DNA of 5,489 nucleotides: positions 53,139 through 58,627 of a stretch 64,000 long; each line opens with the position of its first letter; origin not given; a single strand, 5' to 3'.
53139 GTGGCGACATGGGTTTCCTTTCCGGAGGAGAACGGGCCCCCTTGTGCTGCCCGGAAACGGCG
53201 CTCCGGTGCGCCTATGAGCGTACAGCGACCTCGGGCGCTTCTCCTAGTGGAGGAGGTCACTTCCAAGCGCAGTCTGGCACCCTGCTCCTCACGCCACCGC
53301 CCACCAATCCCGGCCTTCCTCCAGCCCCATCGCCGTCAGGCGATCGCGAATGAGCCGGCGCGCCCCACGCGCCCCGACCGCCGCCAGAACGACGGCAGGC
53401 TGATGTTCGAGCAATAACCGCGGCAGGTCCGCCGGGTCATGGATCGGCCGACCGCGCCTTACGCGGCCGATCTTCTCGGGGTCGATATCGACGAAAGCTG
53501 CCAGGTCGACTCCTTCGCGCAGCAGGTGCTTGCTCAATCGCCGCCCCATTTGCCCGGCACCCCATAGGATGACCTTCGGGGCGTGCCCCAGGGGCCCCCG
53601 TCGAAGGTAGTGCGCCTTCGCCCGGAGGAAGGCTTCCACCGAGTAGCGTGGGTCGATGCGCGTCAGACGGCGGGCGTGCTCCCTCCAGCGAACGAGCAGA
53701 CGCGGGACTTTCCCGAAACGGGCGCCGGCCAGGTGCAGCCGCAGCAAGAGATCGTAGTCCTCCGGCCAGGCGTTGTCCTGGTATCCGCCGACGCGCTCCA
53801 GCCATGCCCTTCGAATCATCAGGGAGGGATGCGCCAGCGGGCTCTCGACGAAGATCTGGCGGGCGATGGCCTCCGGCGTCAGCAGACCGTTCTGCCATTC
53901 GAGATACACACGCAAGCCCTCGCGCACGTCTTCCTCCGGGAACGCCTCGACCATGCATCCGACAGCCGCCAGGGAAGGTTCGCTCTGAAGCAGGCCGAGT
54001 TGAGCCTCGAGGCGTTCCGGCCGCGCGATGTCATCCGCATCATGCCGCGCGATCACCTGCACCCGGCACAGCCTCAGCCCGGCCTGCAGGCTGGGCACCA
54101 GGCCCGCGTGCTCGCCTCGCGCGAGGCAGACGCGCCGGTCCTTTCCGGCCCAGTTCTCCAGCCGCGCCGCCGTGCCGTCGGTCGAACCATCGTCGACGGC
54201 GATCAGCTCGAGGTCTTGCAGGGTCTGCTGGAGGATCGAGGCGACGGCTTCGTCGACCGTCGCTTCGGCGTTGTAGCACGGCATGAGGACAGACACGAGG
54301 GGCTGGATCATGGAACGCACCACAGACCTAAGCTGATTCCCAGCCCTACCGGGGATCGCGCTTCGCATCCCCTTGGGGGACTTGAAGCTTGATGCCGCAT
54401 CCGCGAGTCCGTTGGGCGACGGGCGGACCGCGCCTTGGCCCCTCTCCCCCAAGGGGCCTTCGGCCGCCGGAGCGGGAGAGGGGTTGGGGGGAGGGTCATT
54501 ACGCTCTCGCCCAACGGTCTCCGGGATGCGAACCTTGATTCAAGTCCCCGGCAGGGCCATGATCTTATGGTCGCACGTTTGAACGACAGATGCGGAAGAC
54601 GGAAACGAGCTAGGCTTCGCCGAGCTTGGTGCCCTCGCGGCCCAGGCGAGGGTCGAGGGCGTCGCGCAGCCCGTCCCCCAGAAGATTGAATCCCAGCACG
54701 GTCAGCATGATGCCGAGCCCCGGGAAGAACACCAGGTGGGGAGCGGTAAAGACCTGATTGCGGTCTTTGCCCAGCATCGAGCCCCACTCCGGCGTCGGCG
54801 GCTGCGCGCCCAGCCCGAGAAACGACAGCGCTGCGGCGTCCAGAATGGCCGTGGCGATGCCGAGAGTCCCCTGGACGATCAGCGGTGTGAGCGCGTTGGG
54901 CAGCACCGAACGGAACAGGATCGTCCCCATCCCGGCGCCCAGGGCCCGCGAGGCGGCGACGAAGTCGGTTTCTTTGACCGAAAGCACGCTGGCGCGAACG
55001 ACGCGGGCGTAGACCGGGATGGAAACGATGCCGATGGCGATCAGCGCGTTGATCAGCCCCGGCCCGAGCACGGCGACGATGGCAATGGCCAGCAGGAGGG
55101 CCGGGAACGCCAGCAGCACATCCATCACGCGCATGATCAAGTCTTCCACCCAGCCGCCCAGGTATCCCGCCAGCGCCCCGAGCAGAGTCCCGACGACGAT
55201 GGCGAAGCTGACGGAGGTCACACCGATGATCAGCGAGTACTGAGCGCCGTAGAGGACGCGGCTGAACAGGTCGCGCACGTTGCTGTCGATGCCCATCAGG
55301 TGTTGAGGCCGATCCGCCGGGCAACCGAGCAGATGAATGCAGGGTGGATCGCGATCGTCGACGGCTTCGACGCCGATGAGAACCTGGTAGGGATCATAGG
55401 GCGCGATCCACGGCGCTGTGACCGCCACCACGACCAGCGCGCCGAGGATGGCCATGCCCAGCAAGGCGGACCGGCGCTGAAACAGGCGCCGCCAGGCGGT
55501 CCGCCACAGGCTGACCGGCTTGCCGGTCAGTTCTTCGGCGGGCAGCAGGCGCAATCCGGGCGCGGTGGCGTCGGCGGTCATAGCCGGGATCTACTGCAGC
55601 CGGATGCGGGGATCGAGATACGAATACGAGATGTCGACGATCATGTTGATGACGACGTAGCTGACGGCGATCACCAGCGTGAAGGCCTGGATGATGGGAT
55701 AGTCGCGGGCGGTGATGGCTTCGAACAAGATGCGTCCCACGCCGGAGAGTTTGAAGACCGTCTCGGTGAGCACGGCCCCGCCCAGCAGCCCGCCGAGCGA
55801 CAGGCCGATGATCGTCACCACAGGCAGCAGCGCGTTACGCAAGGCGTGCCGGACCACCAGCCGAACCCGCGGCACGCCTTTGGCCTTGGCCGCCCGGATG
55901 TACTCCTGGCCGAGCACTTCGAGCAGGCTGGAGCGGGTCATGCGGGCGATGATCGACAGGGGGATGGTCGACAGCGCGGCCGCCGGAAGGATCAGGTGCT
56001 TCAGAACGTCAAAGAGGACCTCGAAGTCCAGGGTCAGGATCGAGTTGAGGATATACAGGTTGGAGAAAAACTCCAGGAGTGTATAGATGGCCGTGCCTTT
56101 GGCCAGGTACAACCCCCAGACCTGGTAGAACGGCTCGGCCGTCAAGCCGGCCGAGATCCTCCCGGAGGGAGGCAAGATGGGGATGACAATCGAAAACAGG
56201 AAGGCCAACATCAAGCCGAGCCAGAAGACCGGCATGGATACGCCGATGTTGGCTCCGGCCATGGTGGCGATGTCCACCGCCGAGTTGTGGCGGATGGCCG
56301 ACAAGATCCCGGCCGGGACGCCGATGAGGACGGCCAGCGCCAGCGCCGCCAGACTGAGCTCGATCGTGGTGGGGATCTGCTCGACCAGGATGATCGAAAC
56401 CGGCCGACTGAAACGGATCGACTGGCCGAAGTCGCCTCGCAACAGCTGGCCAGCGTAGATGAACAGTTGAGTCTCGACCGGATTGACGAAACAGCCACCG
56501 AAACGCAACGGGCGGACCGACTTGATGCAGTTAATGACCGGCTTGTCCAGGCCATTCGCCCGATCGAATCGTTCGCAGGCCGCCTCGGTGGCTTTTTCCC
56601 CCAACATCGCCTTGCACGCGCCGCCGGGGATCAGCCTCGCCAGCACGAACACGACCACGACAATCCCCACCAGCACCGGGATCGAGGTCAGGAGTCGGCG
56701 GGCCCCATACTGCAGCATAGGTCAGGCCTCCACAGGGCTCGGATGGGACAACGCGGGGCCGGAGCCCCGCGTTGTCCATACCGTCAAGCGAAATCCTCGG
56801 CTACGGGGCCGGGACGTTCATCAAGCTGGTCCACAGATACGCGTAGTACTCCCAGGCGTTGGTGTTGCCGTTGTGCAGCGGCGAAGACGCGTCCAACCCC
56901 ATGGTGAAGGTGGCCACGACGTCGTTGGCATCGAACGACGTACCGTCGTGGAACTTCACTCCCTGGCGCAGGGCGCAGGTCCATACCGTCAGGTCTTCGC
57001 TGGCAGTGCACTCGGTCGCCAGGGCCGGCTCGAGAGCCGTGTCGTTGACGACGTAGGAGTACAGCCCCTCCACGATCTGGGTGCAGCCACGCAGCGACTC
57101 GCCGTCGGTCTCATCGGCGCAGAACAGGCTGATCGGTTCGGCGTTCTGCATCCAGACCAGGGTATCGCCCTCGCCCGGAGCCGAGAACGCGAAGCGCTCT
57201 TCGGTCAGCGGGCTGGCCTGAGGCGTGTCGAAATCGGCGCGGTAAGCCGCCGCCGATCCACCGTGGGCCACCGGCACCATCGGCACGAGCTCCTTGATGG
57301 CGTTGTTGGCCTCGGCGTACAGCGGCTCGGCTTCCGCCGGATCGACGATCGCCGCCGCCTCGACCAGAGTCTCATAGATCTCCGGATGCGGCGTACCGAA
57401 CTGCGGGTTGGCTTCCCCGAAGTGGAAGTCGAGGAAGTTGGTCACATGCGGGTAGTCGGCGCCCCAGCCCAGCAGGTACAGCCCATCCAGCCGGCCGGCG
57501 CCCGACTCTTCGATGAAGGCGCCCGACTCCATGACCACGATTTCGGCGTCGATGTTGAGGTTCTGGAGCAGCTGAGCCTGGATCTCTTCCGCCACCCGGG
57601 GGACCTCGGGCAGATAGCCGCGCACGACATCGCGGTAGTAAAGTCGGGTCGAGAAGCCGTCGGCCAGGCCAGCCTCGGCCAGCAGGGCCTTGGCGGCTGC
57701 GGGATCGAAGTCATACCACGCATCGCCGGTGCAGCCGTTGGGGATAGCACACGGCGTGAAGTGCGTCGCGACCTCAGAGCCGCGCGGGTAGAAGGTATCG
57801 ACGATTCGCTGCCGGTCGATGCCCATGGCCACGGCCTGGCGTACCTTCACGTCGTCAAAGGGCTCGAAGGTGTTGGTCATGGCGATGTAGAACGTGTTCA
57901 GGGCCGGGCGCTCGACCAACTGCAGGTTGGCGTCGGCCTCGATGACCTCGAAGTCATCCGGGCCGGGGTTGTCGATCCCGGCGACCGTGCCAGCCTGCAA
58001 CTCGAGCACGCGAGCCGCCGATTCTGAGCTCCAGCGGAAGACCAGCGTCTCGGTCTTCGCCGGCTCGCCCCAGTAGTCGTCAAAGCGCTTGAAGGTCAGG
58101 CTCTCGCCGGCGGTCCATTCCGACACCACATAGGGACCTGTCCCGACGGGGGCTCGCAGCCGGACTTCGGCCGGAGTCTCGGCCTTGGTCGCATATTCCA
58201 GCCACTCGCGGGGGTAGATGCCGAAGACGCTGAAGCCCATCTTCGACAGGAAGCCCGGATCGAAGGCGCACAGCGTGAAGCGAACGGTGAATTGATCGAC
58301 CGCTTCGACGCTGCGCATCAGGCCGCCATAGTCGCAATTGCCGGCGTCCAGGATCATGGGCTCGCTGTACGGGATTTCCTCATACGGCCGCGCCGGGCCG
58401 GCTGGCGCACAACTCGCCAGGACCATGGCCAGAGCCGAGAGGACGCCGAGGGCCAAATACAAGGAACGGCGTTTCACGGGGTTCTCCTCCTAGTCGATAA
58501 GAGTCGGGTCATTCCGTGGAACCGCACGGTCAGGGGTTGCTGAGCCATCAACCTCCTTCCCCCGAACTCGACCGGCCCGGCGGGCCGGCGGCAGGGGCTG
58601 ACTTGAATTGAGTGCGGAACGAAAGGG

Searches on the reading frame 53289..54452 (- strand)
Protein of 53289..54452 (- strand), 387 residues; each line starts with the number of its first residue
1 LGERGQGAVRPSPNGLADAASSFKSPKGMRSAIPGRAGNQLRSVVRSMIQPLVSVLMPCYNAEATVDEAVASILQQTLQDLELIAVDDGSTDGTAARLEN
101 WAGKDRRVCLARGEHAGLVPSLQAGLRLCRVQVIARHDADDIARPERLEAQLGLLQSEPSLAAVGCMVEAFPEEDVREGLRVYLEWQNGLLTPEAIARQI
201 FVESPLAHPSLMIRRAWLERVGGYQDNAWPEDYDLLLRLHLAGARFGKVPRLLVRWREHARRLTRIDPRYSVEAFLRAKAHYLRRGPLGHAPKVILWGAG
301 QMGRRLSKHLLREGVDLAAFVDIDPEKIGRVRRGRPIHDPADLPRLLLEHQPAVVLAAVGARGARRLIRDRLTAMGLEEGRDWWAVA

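Call 72: search_protein_families(library=pfam, proteins=[window:53289-54452:-], max_evalue=0.00001)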
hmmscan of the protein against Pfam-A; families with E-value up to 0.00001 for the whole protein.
window:53289-54452:- (387 aa): 3 families
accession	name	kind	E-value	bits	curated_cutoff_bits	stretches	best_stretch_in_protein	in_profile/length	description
PF00535.33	Glycos_transf_2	-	3e-29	102.5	23.3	1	54-221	1-167/168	Glycosyl transferase family 2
PF13641.12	Glyco_tranf_2_3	-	1.1e-12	48.9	27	1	51-255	2-210/230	Glycosyltransferase like family 2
PF10111.15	Glyco_tranf_2_2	-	4.3e-12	46.6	27.3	1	54-261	1-220/276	Glycosyltransferase like family 2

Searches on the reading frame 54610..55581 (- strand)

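Call 72: search_protein_families(library=pfam, proteins=[window:54610-55581:-], max_evalue=0.00001)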
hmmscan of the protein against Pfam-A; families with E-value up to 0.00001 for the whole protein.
window:54610-55581:- (323 aa): 2 families
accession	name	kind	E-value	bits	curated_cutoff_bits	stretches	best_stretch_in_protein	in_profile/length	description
PF00528.27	BPD_transp_1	-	5.4e-33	114.7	26.4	1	131-314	1-183/184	Binding-protein-dependent transport system inner membrane component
PF12911.12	OppC_N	-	1e-15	57.8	23.9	1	24-67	1-44/53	N-terminal TM domain of oligopeptide transport permease C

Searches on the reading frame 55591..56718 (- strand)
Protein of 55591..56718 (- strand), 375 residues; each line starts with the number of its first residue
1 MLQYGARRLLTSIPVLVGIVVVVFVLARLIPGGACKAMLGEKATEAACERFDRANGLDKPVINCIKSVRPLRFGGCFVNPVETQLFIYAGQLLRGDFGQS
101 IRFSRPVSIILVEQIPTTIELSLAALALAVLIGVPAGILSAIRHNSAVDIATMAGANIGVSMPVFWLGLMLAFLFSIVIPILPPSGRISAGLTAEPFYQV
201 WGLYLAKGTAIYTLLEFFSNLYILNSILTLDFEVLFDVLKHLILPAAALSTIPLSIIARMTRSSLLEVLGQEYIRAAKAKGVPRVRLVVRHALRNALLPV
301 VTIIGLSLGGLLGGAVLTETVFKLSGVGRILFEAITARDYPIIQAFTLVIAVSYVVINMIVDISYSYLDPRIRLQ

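Call 72: search_protein_families(library=pfam, proteins=[window:55591-56718:-], max_evalue=0.00001)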
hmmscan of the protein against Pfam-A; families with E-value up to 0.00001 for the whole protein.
window:55591-56718:- (375 aa): 2 families
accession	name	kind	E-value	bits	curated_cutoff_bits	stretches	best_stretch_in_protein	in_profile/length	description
PF00528.27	BPD_transp_1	-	3.5e-40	138.1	26.4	1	133-373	1-183/184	Binding-protein-dependent transport system inner membrane component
PF19300.4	BPD_transp_1_N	-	8.6e-06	26.4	23.8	0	1-121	1-113/114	Binding-prot-dependent transport system membrane comp, N-term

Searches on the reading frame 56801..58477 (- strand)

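Call 72: search_protein_families(library=pfam, proteins=[window:56801-58477:-], max_evalue=0.00001)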
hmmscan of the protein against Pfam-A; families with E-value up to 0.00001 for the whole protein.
window:56801-58477:- (558 aa): 1 family
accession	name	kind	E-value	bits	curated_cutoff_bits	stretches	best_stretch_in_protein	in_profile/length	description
PF00496.27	SBP_bac_5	-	8.3e-76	255.9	32.4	2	54-357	65-365/368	Bacterial extracellular solute-binding proteins, family 5 Middle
